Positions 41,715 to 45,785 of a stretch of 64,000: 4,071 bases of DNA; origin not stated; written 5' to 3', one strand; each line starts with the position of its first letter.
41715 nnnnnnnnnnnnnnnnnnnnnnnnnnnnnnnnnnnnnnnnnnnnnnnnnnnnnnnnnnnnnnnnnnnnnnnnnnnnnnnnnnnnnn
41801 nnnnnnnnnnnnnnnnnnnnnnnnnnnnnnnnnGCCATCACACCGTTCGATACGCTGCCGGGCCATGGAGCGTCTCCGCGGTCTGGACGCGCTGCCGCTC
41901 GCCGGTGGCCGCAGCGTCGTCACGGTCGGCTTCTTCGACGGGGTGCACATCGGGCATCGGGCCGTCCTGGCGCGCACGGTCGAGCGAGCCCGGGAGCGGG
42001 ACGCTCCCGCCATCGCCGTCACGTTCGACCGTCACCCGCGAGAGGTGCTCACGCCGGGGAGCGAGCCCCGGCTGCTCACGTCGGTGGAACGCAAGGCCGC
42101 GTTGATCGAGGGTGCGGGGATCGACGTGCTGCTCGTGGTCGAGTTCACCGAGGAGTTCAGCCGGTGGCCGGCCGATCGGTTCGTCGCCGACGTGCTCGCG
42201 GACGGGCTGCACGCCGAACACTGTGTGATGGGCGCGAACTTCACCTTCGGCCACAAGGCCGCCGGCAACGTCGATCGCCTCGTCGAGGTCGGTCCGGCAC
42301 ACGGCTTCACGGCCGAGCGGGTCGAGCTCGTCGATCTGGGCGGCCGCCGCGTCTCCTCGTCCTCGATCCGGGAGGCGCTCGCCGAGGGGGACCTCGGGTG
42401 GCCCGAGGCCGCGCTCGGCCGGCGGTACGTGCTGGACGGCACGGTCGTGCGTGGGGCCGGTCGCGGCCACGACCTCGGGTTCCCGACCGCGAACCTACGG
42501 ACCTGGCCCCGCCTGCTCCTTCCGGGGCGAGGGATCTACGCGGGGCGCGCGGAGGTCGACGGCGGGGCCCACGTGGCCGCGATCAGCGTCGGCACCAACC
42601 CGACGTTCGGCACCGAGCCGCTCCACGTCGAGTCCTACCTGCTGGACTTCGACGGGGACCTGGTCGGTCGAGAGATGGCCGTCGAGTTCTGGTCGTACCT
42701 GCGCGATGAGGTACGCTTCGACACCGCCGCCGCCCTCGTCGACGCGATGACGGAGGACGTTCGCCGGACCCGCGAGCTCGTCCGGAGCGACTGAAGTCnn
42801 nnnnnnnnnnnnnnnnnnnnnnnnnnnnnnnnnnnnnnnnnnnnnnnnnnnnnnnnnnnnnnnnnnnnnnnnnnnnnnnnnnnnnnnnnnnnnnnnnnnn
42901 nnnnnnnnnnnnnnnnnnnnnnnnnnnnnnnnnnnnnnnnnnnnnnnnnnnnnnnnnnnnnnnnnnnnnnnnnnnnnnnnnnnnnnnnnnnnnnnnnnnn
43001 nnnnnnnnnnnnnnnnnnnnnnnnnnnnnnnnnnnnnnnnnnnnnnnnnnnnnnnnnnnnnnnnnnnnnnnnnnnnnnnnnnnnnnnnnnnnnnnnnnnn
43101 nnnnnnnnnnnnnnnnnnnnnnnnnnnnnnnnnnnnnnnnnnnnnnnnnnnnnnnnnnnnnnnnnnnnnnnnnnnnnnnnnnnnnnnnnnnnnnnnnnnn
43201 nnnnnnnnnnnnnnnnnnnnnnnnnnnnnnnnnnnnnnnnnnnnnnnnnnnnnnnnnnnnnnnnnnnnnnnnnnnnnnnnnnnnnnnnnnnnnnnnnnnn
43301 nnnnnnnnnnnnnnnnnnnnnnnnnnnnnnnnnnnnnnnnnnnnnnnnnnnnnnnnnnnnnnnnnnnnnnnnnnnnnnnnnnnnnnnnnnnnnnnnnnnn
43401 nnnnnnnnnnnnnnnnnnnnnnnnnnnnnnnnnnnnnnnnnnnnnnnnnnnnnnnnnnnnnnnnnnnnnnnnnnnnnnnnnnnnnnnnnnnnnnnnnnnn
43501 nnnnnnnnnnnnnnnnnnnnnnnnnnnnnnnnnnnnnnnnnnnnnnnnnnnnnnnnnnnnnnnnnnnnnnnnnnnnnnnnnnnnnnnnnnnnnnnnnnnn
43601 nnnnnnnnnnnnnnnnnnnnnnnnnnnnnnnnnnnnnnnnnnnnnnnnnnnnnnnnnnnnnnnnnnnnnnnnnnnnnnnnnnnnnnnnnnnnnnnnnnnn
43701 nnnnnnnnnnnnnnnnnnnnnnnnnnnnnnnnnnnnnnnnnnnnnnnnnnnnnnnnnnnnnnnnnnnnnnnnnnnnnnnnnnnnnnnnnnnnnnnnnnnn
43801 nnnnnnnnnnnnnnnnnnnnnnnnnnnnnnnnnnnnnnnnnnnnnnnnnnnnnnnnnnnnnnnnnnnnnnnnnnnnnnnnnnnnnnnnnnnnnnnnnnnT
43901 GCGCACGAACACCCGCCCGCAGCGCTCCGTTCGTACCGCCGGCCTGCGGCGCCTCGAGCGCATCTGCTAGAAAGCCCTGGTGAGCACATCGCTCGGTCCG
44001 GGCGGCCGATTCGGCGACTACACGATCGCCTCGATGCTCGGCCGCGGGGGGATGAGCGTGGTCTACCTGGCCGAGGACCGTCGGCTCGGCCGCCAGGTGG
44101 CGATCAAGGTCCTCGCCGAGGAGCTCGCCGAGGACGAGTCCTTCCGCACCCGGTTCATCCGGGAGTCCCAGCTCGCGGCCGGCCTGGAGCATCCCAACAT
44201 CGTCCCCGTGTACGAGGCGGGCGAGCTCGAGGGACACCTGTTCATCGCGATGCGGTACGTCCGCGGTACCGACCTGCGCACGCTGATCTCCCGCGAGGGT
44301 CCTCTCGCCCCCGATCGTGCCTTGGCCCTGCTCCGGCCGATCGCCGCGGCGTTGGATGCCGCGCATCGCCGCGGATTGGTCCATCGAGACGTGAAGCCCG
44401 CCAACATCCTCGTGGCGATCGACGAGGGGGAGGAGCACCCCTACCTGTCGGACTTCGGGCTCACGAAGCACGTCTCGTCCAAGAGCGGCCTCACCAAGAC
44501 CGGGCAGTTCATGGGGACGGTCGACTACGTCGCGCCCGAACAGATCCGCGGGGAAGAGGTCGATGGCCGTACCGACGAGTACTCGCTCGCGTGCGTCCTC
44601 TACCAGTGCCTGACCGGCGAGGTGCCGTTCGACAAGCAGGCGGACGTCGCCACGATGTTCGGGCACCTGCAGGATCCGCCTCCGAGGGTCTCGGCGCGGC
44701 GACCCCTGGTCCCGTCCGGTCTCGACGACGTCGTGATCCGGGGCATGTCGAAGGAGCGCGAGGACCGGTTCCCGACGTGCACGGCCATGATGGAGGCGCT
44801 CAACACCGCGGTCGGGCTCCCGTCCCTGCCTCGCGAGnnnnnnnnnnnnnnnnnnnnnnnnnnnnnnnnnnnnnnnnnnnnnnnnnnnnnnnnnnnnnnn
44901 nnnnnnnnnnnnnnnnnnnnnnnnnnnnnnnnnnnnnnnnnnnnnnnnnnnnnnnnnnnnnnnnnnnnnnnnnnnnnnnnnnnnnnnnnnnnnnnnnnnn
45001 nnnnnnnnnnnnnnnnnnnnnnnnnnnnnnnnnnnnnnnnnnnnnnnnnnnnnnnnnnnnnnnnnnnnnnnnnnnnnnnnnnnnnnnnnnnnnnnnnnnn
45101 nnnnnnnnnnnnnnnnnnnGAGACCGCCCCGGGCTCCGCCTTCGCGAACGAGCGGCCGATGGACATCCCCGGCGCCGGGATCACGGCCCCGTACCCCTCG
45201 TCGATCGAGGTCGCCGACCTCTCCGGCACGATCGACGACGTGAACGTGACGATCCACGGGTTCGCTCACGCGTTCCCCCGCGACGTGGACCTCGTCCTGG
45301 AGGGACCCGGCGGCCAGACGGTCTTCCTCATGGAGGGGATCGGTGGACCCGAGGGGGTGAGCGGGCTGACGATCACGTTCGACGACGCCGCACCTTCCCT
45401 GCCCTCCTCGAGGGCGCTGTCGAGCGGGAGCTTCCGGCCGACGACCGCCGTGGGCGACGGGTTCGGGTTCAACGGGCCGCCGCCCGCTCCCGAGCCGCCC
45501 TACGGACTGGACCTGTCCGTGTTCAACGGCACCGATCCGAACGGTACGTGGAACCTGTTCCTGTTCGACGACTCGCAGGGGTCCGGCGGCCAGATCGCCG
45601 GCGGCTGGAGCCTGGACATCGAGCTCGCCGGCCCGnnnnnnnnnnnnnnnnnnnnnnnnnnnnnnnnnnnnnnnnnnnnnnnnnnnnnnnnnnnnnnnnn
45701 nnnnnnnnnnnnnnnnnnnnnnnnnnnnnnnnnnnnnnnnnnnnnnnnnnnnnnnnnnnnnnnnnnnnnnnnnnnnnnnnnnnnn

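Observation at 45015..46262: Ser/Thr kinase whose extracellular part is a proprotein-convertase-type P-domain plus a ConA-like jelly-roll domain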

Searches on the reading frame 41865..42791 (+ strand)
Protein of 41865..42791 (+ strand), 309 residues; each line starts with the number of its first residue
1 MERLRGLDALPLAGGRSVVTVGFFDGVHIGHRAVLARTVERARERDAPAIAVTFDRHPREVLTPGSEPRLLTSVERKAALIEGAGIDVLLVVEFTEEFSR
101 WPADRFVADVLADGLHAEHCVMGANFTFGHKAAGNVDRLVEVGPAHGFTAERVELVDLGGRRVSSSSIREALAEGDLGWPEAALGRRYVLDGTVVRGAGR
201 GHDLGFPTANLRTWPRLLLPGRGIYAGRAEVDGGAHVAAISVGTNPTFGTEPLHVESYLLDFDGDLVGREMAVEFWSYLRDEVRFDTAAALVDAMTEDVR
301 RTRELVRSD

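Call 3: search_protein_families(library=pfam, proteins=[window:41865-42791:+], max_evalue=1)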
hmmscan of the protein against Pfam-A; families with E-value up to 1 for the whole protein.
window:41865-42791:+ (309 aa): 3 families
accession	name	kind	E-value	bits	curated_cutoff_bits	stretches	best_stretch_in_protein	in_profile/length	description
PF06574.18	FAD_syn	-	1e-48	165.6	27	1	16-166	7-157/158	FAD synthetase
PF01687.23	Flavokinase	-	4.4e-37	127.5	19.6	1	184-305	1-123/124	Riboflavin kinase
PF01467.32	CTP_transf_like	-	0.0021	18.7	21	1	19-129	1-93/133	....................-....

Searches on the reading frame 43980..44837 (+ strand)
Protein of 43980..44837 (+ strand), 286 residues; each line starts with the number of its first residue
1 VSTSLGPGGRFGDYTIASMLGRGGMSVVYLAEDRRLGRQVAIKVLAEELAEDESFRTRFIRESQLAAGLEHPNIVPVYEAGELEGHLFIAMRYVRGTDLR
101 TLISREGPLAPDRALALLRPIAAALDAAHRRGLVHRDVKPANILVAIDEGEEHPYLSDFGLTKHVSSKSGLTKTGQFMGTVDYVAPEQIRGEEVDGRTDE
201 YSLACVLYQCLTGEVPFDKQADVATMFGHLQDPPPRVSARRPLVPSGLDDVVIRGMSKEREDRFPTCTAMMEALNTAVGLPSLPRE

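Call 68: search_solved_structures(query=window:43980-44837:+, max_evalue=1e-30, show_alignments=1)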
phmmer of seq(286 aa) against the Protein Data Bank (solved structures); distinct sequences matched with E-value up to 1e-30: 26.
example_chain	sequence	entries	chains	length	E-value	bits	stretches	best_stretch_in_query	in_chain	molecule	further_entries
2h34_A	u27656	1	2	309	3.9e-70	239.5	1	7-279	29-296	Serine/threonine-protein kinase pknE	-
5u94_A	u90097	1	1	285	2.7e-64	220.4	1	12-271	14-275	Serine/threonine-protein kinase PknB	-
6b2p_A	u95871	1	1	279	3.1e-64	220.2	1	13-271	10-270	Serine/threonine-protein kinase PknB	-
1mru_A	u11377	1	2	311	3.3e-64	220.1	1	13-271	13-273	Probable serine/threonine-protein kinase pknB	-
1o6y_A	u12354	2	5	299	3.4e-64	220.1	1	12-271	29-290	SERINE/THREONINE-PROTEIN KINASE PKNB | Probable serine/threonine-protein kinase pknB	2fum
3orm_A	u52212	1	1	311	8.7e-64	218.7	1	13-271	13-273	Serine/threonine protein kinase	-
6i2p_A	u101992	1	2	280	3e-63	217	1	13-271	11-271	Serine/threonine-protein kinase PknB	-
3f69_A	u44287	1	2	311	3.2e-63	216.8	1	13-271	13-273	Serine/threonine-protein kinase pknB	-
3ori_A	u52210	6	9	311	4.4e-63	216.4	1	13-271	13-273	Serine/threonine protein kinase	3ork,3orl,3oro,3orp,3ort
3f61_A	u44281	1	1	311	4e-62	213.3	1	13-271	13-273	Serine/threonine-protein kinase pknB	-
7naa_A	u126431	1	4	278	1.2e-61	211.7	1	5-274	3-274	Non-specific serine/threonine protein kinase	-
9ruk_A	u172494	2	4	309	1.9e-52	181.5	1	12-277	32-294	Serine/threonine-protein kinase StkP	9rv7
9ru3_A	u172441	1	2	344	2.8e-52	181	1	12-277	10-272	Serine/threonine-protein kinase StkP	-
9ruj_A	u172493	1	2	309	3.6e-52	180.6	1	12-277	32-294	Serine/threonine-protein kinase StkP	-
9ymt_A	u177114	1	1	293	3.3e-49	170.9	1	14-276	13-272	Serine/Threonine Kinase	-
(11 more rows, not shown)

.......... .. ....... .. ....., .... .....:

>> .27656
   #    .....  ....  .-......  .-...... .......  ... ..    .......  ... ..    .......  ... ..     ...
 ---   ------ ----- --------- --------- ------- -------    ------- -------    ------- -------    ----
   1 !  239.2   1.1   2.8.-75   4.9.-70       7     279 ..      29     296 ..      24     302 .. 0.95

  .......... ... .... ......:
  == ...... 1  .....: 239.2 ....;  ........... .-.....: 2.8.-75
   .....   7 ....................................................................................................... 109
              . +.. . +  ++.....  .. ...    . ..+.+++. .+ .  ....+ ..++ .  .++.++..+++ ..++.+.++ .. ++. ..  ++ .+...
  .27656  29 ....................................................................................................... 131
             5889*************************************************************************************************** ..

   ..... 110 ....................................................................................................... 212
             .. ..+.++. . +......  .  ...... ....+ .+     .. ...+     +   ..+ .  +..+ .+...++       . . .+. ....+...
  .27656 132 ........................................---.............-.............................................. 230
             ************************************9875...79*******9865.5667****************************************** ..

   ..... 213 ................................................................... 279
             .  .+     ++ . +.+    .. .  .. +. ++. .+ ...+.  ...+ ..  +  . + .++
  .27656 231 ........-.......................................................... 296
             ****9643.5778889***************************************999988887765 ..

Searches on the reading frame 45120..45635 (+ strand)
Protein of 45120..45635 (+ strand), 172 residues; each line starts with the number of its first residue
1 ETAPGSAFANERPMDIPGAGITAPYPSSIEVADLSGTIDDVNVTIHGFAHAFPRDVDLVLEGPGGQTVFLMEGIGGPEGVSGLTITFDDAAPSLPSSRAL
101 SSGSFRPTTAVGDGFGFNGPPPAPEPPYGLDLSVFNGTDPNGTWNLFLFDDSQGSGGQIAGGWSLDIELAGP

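Call 6: search_protein_families(library=pfam, proteins=[window:45120-45635:+], max_evalue=10)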
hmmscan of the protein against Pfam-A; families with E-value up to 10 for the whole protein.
seq(172 aa): 1 family
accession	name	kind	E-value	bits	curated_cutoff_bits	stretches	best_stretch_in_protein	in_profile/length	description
PF01483.27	P_proprotein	-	0.0036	17.8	21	2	39-72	2-34/86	Proprotein convertase P-domain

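Call 29: search_solved_structures(query=A3, max_evalue=1, show_alignments=2)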
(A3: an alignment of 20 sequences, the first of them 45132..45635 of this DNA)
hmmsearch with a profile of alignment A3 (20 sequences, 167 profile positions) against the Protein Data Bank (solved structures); distinct sequences matched with E-value up to 1: 3.
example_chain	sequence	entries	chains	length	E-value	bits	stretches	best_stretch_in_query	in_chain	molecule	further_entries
3uit_A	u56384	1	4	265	0.14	15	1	9-78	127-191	InaD-like protein, MAGUK p55 subfamily member 5, Protein lin-7 homolog B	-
5ej2_A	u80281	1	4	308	0.62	12.9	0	38-78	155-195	Carveol dehydrogenase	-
8acu_A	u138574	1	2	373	0.65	12.8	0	23-59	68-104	GTP pyrophosphokinase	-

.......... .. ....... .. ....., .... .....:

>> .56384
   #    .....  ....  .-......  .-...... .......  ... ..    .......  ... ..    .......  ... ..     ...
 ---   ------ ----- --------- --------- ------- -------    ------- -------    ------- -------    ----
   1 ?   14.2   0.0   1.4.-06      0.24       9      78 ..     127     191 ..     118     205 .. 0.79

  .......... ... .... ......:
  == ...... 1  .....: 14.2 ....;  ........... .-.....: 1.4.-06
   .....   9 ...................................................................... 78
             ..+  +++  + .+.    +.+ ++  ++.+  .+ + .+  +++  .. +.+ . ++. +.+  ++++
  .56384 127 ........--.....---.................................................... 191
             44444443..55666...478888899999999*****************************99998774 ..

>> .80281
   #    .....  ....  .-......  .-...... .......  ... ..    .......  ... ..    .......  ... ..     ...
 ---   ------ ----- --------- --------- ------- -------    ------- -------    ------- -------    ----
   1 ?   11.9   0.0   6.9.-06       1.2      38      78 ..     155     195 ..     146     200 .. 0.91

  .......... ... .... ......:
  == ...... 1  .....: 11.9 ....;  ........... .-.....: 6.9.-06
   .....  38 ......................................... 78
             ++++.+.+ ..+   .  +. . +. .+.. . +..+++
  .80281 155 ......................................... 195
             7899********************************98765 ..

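Call 32: search_protein_families(library=pfam, alignment_id=A3, max_evalue=0.01)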
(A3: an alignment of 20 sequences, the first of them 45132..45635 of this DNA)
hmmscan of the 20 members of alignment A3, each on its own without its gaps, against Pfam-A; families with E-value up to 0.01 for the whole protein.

A. member 1, window:45132-45635:+ (168 aa): 1 family
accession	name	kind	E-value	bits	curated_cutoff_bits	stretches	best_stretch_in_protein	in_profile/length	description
PF01483.27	P_proprotein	-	0.0033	17.9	21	0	35-68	2-34/86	Proprotein convertase P-domain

B. families by the number of members that match (of 20 scanned): 2 families
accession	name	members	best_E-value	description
PF01483.27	P_proprotein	20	4.8e-09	Proprotein convertase P-domain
PF08140.16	Cuticle_1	1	0.0002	Crustacean cuticle protein repeat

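Call 38: predict_structure(alignment_id=A3)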
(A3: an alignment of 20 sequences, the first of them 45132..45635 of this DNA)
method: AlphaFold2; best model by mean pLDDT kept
length: 168 residues; sequences in the alignment: 20
mean_pLDDT: 94.4   pTM: 0.91
mean pLDDT of the five models: 94.4, 94.2, 94.1, 94.0, 92.9
residues with pLDDT >= 90: 147; 70-90: 15; 50-70: 6; < 50: 0
segments of 3 or more residues with pLDDT < 50: none
pLDDT, mean of each block of 10 residues (from residue 1): 97 95 98 98 96 97 95 95 96 91 80 90 95 98 93 96 93
secondary structure, 60 per line:
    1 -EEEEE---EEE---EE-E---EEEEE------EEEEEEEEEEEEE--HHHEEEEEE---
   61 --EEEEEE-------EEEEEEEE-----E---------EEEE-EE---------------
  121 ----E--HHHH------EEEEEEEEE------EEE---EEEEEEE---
elements in order: E2-6 E10-12 E23-27 E34-46 E52-57 E63-68 E76-83 E99-102 H128-131 E138-146 E153-155 E159-165

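Call 41: fold_search(model_id=the predicted structure, library=pdb)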
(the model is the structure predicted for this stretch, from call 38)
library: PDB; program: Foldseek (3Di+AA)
matches with E <= 10: 723; with E <= 0.001: 0
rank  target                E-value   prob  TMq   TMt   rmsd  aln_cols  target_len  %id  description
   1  3wqb_A                3.8e-03  0.99  0.42  0.14  11.9       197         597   14  Crystal structure of aeromonas sobria serine protease (ASP) and the chaperone (ORF2) complex (released 2015-03-25)
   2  4omc_A                6.2e-03  1.00  0.51  0.20   5.2       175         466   11  X-ray structure of human furin in complex with the competitive inhibitor meta-guanidinomethyl-Phac-RVR-Amba (released 2014-04-09)
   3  1r64_A                6.2e-03  1.00  0.47  0.18   6.0       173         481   13  The 2.2 A crystal structure of Kex2 protease in complex with Ac-Arg-Glu-Lys-boroArg peptidyl boronic acid inhibitor (released 2004-03-09)
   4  7lcu                  6.6e-03  1.00  0.51  0.20   7.5       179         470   15  X-ray structure of Furin bound to BOS-318, a small molecule inhibitor (released 2022-01-12)
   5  6hlb_A                7.3e-03  1.00  0.51  0.20   7.5       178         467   15  X-ray structure of furin in complex with the cyclic peptide c[succinyl-Phe-2-Nal-(Arg)4-Lys]-Arg-4-Amba (released 2019-02-06)
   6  5jmo_A                7.3e-03  1.00  0.51  0.20   7.6       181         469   15  X-ray structure of furin in complex with the inhibitory antibody Nb14 (released 2016-12-07)
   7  1ot5_A                7.3e-03  1.00  0.45  0.18   7.0       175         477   14  The 2.4 Angstrom Crystal Structure of Kex2 in complex with a peptidyl-boronic acid inhibitor (released 2003-06-17)
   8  1p8j_A                8.1e-03  1.00  0.45  0.18   7.7       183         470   13  CRYSTAL STRUCTURE OF THE PROPROTEIN CONVERTASE FURIN (released 2003-07-08)
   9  2id4_B                8.6e-03  1.00  0.43  0.17   8.0       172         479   13  The 1.9 A structure of Kex2 in complex with an Ac-R-E-R-K-chloromethyl ketone inhibitor. (released 2007-05-01)
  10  9fid_A                8.6e-03  1.00  0.45  0.18   7.8       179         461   13  X-ray structure of furin (PCSK3) in complex with the PC1/3 (PCSK1) prodomain mutant R78K,R80A (released 2025-09-10)
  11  1p8j_B                9.1e-03  1.00  0.48  0.19   7.4       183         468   14  CRYSTAL STRUCTURE OF THE PROPROTEIN CONVERTASE FURIN (released 2003-07-08)
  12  5jmo_B                9.1e-03  1.00  0.48  0.19   7.7       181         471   14  X-ray structure of furin in complex with the inhibitory antibody Nb14 (released 2016-12-07)
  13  1p8j_F                9.1e-03  1.00  0.46  0.18   7.7       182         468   13  CRYSTAL STRUCTURE OF THE PROPROTEIN CONVERTASE FURIN (released 2003-07-08)
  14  3hjr                  9.6e-03  0.97  0.41  0.14  11.5       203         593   14  Crystal structure of serine protease of Aeromonas sobria (released 2009-06-02)
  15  7qy1                  1.0e-02  1.00  0.52  0.21   5.4       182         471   12  X-ray structure of furin in complex with the dichlorophenylpyridine-based inhibitor 4 (released 2022-04-20)
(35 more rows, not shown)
